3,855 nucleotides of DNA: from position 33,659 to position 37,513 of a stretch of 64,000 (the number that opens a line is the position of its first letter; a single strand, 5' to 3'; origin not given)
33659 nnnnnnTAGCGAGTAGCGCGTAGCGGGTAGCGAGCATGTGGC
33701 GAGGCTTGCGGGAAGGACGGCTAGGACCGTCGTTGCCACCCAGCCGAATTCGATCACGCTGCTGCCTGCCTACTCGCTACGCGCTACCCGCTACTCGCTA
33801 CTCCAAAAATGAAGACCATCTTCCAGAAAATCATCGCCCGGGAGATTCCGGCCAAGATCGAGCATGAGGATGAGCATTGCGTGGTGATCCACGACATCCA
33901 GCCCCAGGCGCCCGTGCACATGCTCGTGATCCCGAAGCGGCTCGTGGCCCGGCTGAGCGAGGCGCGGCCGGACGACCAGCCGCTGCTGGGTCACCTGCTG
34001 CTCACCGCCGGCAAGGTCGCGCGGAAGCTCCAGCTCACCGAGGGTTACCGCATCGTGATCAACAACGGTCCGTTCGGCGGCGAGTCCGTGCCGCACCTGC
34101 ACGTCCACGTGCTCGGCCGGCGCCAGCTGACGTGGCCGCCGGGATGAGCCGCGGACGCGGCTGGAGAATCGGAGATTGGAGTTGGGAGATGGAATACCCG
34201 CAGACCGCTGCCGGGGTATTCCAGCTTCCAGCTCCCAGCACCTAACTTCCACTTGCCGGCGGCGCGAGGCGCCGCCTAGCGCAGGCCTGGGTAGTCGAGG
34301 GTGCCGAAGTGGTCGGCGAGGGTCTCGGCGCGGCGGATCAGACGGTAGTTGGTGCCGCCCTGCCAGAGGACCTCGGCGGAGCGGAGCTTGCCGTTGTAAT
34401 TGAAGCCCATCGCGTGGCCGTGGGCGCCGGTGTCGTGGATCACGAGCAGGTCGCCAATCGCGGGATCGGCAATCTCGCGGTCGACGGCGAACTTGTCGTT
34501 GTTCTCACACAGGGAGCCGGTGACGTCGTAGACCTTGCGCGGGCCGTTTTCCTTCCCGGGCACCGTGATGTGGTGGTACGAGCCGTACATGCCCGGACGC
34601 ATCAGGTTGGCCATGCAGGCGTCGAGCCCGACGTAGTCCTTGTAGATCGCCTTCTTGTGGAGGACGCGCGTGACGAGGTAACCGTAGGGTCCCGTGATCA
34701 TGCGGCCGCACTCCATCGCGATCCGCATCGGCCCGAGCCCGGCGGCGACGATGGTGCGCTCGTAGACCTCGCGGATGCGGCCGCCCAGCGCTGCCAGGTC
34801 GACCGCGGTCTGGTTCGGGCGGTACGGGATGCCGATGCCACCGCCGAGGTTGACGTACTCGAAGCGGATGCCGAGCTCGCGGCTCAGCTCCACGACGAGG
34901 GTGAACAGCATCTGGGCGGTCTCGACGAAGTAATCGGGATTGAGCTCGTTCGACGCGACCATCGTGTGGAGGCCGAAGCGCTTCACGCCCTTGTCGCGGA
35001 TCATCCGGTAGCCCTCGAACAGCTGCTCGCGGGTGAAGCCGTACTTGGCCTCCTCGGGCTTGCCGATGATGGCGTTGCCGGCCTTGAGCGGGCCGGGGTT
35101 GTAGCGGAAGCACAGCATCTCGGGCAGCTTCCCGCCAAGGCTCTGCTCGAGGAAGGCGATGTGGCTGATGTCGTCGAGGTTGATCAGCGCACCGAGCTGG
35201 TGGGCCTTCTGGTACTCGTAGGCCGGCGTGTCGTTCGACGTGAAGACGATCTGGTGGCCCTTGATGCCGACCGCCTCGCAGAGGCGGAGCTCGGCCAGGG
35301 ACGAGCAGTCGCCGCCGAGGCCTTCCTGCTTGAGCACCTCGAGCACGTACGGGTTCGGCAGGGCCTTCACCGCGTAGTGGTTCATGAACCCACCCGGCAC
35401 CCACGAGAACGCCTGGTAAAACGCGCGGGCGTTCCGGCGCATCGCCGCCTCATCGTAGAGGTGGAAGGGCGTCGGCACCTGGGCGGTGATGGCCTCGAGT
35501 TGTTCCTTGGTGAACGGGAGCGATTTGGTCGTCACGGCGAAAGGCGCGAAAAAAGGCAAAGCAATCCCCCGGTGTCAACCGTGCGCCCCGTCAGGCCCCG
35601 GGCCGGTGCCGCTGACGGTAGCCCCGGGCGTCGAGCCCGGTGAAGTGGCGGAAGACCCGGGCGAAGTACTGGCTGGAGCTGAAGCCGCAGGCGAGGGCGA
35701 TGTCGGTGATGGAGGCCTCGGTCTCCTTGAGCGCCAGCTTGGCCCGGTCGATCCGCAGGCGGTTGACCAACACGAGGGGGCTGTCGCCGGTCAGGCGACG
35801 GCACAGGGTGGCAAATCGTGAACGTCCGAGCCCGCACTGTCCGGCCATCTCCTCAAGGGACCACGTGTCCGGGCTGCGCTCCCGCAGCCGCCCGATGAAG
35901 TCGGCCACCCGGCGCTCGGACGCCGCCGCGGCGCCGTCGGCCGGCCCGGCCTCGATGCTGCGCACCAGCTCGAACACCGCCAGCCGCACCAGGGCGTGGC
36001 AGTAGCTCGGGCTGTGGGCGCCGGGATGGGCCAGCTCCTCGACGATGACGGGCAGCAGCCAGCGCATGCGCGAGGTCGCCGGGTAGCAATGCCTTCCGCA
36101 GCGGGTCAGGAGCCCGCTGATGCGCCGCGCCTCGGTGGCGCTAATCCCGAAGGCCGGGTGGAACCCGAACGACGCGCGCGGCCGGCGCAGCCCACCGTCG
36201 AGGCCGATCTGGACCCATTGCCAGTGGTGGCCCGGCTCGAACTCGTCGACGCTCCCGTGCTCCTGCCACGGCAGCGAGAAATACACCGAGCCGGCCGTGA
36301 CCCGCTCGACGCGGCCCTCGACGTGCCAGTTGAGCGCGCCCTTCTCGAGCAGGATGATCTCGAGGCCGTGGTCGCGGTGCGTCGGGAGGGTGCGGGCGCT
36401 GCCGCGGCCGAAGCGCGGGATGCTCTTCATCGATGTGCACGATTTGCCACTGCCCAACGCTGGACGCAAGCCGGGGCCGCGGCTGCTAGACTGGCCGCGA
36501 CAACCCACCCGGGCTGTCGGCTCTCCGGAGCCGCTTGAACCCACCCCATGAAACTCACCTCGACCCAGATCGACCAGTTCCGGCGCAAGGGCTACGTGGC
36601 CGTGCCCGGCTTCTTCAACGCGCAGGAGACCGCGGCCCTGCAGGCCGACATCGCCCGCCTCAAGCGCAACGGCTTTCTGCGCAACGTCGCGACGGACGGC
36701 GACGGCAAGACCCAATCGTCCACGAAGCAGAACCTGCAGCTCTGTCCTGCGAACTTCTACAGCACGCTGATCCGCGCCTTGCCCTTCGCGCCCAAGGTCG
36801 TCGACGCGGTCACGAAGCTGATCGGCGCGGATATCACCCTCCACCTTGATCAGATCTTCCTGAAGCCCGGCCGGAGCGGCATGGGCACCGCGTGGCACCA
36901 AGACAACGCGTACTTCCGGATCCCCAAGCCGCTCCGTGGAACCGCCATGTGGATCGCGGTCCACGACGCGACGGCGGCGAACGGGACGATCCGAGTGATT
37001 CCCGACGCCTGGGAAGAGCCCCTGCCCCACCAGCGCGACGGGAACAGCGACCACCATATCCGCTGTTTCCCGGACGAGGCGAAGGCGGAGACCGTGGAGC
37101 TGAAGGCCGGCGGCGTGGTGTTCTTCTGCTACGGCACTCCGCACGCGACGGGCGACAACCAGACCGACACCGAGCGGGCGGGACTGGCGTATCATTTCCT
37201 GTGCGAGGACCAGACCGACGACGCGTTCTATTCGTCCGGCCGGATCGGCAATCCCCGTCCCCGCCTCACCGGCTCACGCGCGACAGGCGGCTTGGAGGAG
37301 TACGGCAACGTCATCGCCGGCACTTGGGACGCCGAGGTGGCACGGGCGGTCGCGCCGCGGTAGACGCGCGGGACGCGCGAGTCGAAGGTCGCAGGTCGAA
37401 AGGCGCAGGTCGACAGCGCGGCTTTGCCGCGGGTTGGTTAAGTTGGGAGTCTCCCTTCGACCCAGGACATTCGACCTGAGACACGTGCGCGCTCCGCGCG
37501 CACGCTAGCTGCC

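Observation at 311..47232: Almost every intergenic gap is filled by inverted arrays of degenerate 7-nt tandem repeats: different heptamer per locus, same architecture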

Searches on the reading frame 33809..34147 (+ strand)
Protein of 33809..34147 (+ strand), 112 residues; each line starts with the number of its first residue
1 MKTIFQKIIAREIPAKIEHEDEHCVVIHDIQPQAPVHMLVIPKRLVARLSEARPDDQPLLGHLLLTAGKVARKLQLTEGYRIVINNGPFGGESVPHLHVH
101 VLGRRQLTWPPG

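Call 9: search_protein_families(library=pfam, proteins=[window:33809-34147:+])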
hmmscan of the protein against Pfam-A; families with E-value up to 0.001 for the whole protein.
window:33809-34147:+ (112 aa): 2 families
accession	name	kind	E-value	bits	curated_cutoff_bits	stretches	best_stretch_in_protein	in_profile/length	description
PF01230.28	HIT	-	1.4e-27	96.6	21.5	1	11-106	2-97/98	HIT domain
PF11969.13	DcpS_C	-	2.9e-21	76.5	24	1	2-103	1-101/114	Scavenger mRNA decapping enzyme C-term binding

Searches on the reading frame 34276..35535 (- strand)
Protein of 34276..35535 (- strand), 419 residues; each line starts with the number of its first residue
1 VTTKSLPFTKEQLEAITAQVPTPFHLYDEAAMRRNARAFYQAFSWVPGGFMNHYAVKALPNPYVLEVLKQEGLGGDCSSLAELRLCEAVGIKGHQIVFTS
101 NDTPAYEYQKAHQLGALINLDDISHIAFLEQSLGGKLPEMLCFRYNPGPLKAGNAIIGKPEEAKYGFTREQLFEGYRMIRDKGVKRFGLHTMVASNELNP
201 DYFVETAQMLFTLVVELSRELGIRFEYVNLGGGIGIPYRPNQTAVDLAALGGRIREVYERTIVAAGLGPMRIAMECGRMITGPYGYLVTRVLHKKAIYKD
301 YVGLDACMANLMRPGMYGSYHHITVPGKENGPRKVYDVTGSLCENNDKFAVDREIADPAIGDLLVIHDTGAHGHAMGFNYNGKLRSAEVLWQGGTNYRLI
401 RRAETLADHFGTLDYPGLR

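Call 9: search_protein_families(library=pfam, proteins=[window:34276-35535:-])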
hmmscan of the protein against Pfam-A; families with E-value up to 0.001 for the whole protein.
window:34276-35535:- (419 aa): 2 families
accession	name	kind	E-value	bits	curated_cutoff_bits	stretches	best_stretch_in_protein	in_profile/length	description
PF02784.22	Orn_Arg_deC_N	-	4.3e-28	98.8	23.4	1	33-281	5-246/247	Pyridoxal-dependent decarboxylase, pyridoxal binding domain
PF00278.28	Orn_DAP_Arg_deC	-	8.4e-19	68.1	23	1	246-370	5-95/95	Pyridoxal-dependent decarboxylase, C-terminal sheet domain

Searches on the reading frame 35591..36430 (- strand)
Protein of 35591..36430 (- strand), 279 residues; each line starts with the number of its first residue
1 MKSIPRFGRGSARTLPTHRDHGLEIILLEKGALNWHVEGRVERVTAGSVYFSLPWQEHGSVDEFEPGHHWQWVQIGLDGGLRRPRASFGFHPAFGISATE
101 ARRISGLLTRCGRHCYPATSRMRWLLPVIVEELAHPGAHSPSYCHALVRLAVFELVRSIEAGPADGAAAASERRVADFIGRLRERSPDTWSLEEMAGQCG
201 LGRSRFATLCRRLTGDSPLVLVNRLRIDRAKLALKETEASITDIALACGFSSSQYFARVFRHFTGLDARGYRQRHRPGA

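Call 62: search_protein_families(library=pfam, proteins=[window:35591-36430:-])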
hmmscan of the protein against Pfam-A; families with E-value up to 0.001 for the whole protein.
window:35591-36430:- (279 aa): 4 families
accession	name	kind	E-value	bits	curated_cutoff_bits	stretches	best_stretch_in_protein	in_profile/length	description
PF12833.13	HTH_18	-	1.8e-18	67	33.6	1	196-274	2-80/80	Helix-turn-helix domain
PF00165.29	HTH_AraC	-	4.9e-14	52.5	26.6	1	237-265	7-34/42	Bacterial regulatory helix-turn-helix proteins, AraC family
PF02311.25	AraC_binding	-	8.5e-05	22.7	21.1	1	16-75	17-76/135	AraC-like ligand binding domain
PF07883.17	Cupin_2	-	0.00022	21.3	27.2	1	14-59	10-55/70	Cupin domain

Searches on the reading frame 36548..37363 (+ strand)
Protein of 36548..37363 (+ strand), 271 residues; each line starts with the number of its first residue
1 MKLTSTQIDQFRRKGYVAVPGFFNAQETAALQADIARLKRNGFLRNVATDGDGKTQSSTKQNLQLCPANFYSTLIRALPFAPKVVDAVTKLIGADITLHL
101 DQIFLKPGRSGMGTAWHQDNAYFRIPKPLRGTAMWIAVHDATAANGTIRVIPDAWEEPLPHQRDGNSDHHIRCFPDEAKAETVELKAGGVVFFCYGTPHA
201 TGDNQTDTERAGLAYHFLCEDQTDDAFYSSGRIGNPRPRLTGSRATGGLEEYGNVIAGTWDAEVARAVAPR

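Call 9: search_protein_families(library=pfam, proteins=[window:36548-37363:+])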
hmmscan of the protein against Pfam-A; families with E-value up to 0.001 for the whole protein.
window:36548-37363:+ (271 aa): 1 family
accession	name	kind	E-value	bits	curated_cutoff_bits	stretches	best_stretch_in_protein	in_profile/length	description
PF05721.19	PhyH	-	5.2e-27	95.9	22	1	11-211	1-212/213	Phytanoyl-CoA dioxygenase (PhyH)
